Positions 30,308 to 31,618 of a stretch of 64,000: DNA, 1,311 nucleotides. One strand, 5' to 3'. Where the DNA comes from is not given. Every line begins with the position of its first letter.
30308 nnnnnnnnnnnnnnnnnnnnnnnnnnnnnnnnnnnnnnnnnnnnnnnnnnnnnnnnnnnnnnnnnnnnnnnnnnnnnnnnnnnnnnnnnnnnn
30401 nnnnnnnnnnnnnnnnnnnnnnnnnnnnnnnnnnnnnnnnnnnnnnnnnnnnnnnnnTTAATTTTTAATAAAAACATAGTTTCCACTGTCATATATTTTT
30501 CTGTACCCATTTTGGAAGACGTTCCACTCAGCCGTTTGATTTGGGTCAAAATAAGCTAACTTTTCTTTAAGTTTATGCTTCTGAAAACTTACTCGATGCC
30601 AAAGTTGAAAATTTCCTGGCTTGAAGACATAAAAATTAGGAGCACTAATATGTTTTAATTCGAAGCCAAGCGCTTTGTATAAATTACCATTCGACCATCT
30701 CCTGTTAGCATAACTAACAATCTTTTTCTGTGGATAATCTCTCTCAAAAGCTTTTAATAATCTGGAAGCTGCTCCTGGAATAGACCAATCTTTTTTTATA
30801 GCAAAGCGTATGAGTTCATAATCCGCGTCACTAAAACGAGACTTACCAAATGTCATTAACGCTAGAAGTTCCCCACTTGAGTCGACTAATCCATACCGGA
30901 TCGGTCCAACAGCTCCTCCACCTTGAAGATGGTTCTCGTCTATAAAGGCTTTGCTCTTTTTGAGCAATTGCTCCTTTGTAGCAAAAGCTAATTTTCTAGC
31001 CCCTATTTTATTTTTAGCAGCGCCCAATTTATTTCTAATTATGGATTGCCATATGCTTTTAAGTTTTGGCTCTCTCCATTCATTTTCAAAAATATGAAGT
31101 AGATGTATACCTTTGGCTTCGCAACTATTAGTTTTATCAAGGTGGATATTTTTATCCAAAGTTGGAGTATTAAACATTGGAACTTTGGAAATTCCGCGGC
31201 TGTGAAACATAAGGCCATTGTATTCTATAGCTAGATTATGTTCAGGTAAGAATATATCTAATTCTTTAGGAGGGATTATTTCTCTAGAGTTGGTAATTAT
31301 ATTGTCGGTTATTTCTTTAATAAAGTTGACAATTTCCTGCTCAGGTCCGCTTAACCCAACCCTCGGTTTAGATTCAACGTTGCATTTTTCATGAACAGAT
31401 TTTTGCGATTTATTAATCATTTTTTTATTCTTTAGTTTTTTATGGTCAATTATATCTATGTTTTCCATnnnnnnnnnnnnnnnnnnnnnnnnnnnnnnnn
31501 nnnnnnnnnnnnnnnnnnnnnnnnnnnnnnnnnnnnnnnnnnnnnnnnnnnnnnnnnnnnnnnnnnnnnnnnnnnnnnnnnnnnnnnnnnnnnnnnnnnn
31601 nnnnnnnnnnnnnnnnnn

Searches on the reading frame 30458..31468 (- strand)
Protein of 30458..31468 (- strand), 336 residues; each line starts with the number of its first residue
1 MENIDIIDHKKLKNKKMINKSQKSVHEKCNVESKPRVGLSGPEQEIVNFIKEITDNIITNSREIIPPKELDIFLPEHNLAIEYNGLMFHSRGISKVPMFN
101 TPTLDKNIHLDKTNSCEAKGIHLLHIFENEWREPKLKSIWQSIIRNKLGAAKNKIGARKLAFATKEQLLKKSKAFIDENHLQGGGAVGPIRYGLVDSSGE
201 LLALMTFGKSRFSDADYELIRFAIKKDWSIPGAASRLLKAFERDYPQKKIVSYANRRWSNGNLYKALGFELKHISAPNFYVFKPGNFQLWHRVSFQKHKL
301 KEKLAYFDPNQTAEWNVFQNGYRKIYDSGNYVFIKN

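Call 31: search_protein_families(library=phrogs, proteins=[window:30458-31468:-], max_evalue=0.001)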
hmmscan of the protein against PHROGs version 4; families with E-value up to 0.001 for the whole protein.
window:30458-31468:- (336 aa): 3 families
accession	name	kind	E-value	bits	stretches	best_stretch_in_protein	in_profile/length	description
phrog_3339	-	DNA, RNA and nucleotide metabolism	1.5e-105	355.3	1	23-335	235-533/536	homing endonuclease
phrog_559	-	DNA, RNA and nucleotide metabolism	3.8e-85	287.9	1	12-336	285-600/607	HNH endonuclease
phrog_29804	-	unknown function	2e-30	107.2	1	68-334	276-529/534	-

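Call 32: search_protein_families(library=pfam, proteins=[window:30458-31468:-], max_evalue=0.01)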
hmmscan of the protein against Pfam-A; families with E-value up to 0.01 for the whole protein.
window:30458-31468:- (336 aa): 0 families
